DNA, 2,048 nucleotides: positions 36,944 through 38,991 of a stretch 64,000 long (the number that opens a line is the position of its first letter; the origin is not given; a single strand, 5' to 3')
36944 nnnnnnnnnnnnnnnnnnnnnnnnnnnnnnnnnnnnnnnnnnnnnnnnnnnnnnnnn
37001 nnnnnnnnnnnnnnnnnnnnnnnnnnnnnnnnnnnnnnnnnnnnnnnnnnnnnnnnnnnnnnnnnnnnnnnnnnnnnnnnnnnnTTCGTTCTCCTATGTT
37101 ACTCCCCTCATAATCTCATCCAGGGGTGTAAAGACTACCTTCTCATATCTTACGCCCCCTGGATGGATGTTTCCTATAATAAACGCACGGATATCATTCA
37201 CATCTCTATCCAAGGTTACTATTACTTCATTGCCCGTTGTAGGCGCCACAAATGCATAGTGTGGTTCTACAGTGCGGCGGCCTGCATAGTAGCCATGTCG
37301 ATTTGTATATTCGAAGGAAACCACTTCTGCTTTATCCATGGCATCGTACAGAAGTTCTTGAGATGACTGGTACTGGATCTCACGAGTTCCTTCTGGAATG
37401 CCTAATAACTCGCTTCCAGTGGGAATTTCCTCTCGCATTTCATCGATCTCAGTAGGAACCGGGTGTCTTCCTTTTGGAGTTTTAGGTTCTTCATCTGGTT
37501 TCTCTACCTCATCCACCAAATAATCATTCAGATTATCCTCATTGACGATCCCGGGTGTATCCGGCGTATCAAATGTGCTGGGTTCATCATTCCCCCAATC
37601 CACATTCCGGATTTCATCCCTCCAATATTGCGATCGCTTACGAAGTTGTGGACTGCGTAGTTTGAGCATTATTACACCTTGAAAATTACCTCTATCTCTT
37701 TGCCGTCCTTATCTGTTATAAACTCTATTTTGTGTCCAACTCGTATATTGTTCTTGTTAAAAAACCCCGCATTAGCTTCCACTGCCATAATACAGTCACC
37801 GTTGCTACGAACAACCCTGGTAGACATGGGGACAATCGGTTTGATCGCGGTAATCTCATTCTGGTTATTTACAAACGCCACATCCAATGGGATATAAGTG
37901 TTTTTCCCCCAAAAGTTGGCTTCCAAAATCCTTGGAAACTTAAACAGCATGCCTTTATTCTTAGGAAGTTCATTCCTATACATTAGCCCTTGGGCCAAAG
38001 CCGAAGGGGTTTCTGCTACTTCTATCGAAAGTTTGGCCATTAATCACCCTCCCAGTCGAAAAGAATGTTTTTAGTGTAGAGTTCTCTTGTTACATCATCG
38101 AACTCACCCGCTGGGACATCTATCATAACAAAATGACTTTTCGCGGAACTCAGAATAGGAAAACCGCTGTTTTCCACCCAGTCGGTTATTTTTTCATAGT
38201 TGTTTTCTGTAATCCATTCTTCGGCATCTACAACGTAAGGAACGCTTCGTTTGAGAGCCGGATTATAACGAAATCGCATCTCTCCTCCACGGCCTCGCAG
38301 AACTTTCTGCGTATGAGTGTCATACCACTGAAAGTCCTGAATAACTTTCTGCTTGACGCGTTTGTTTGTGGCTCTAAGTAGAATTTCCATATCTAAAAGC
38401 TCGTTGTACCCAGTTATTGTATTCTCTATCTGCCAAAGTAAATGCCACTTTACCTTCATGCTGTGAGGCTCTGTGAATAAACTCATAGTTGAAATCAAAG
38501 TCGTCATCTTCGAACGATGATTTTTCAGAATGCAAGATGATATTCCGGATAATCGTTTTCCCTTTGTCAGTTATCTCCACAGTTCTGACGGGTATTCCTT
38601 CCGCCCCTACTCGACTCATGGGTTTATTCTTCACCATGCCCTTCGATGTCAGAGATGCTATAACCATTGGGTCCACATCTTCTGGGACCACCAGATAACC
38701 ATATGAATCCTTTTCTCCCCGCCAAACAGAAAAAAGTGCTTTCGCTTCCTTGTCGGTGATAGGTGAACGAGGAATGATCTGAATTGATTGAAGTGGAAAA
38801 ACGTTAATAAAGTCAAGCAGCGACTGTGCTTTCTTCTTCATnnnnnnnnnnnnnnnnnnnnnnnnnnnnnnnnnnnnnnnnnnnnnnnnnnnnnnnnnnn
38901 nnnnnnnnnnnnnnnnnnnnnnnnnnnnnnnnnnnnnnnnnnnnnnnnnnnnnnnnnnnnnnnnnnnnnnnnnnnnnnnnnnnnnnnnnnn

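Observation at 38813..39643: Minimal CCA-type tRNA nucleotidyltransferase (276 aa) encoded by the phage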

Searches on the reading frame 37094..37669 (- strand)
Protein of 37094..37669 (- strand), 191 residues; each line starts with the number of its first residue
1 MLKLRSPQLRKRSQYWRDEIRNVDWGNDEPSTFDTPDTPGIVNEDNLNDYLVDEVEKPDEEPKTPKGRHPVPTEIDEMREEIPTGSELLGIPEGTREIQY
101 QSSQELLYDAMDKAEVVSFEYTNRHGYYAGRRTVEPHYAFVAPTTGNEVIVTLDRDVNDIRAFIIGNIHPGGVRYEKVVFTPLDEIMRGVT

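Call 11: search_protein_families(library=phrogs, proteins=[window:37094-37669:-], max_evalue=0.001)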
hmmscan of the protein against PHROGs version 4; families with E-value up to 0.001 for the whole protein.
window:37094-37669:- (191 aa): 0 families

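Call 12: search_protein_families(library=pfam, proteins=[window:37094-37669:-], max_evalue=0.01)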
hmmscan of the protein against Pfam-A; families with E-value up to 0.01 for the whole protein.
window:37094-37669:- (191 aa): 1 family
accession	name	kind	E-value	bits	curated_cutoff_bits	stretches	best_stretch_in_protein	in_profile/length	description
PF13280.12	WYL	-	0.0014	19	21.8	1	106-163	5-60/70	WYL domain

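Call 67: search_protein_families(library=ncbifam, proteins=[window:37094-37669:-], max_evalue=0.01)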
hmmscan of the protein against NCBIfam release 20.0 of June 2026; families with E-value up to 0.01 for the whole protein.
window:37094-37669:- (191 aa): 0 families

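Call 87: search_protein_families(library=padloc, proteins=[window:37094-37669:-], max_evalue=0.01)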
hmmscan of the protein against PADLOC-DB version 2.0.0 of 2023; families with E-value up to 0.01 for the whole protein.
window:37094-37669:- (191 aa): 1 family
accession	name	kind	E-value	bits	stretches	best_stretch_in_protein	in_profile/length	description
PDLC01457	WYL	-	0.00021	19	1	101-168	124-188/229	"CAS-I,CAS-II,CAS-III,CAS-IV,CAS-V,CAS-VI; associated_signaling"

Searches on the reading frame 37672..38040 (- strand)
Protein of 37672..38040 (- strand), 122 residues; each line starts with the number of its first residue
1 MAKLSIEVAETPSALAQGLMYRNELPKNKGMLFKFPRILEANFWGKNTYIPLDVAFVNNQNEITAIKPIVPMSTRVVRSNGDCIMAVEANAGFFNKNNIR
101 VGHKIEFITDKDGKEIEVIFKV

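Call 11: search_protein_families(library=phrogs, proteins=[window:37672-38040:-], max_evalue=0.001)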
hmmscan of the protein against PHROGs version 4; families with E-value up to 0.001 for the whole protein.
window:37672-38040:- (122 aa): 0 families

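Call 12: search_protein_families(library=pfam, proteins=[window:37672-38040:-], max_evalue=0.01)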
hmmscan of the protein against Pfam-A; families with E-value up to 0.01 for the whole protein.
window:37672-38040:- (122 aa): 1 family
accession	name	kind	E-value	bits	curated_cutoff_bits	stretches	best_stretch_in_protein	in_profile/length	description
PF02643.20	DUF192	-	3.5e-27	94.8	27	1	5-107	2-96/96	Uncharacterized ACR, COG1430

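Call 67: search_protein_families(library=ncbifam, proteins=[window:37672-38040:-], max_evalue=0.01)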
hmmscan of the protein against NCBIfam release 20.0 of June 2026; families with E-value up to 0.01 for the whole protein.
window:37672-38040:- (122 aa): 1 family
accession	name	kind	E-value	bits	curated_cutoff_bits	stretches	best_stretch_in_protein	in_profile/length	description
NF002996.0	PRK03760.1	equivalog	0.00036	20.4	146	1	5-109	16-118/121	hypothetical protein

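Call 81: search_solved_structures(query=window:37672-38040:-, max_evalue=1)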
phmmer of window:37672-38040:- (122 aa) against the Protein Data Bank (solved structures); distinct sequences matched with E-value up to 1: 8.
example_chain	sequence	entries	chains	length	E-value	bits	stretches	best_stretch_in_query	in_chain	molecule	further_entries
3pjy_A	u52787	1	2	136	5.1e-15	58.7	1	4-106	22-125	Hypothetical signal peptide protein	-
3m7a_A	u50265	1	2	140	1.9e-11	47.2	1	7-107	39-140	uncharacterized protein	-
7qca_SA0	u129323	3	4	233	0.082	16.1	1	54-120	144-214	40S ribosomal protein S0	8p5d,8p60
2fun_A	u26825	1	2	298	0.91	12.7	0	16-48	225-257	Early 35 kDa protein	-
1p35_A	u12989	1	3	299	0.91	12.7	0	16-48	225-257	P35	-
1i4e_A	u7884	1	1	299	0.92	12.7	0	16-48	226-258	Early 35 kDa protein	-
1i3p_A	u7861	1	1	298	0.92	12.7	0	16-48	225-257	EARLY 35 KDA PROTEIN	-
1i3s_A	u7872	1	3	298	0.92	12.7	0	16-48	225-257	EARLY 35 KDA PROTEIN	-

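Call 87: search_protein_families(library=padloc, proteins=[window:37672-38040:-], max_evalue=0.01)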
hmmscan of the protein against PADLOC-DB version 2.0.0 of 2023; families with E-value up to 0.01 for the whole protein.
window:37672-38040:- (122 aa): 0 families

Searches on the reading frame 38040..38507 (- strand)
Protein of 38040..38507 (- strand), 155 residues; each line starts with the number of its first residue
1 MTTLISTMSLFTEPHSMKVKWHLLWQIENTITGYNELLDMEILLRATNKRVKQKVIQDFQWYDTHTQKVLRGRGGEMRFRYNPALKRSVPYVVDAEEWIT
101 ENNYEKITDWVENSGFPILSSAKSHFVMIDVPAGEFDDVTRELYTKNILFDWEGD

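Call 11: search_protein_families(library=phrogs, proteins=[window:38040-38507:-], max_evalue=0.001)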
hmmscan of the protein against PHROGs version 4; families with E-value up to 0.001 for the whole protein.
window:38040-38507:- (155 aa): 0 families

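Call 12: search_protein_families(library=pfam, proteins=[window:38040-38507:-], max_evalue=0.01)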
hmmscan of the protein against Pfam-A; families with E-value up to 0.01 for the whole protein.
window:38040-38507:- (155 aa): 0 families

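Call 67: search_protein_families(library=ncbifam, proteins=[window:38040-38507:-], max_evalue=0.01)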
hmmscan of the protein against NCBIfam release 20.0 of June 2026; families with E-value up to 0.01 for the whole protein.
window:38040-38507:- (155 aa): 0 families

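Call 87: search_protein_families(library=padloc, proteins=[window:38040-38507:-], max_evalue=0.01)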
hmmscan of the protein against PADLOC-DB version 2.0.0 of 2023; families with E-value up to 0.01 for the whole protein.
window:38040-38507:- (155 aa): 0 families

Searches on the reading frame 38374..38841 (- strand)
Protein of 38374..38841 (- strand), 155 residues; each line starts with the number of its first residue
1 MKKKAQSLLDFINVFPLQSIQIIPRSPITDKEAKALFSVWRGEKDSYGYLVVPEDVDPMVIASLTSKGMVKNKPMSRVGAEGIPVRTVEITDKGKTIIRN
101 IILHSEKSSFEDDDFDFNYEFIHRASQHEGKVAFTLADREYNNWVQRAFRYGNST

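Call 11: search_protein_families(library=phrogs, proteins=[window:38374-38841:-], max_evalue=0.001)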
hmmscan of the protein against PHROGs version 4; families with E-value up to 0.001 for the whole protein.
window:38374-38841:- (155 aa): 0 families

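Call 12: search_protein_families(library=pfam, proteins=[window:38374-38841:-], max_evalue=0.01)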
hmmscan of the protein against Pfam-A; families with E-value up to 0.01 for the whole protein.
window:38374-38841:- (155 aa): 0 families

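Call 67: search_protein_families(library=ncbifam, proteins=[window:38374-38841:-], max_evalue=0.01)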
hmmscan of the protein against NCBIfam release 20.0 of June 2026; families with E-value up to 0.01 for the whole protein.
window:38374-38841:- (155 aa): 0 families

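Call 87: search_protein_families(library=padloc, proteins=[window:38374-38841:-], max_evalue=0.01)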
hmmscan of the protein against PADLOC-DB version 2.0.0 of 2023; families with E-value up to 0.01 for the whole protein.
window:38374-38841:- (155 aa): 0 families
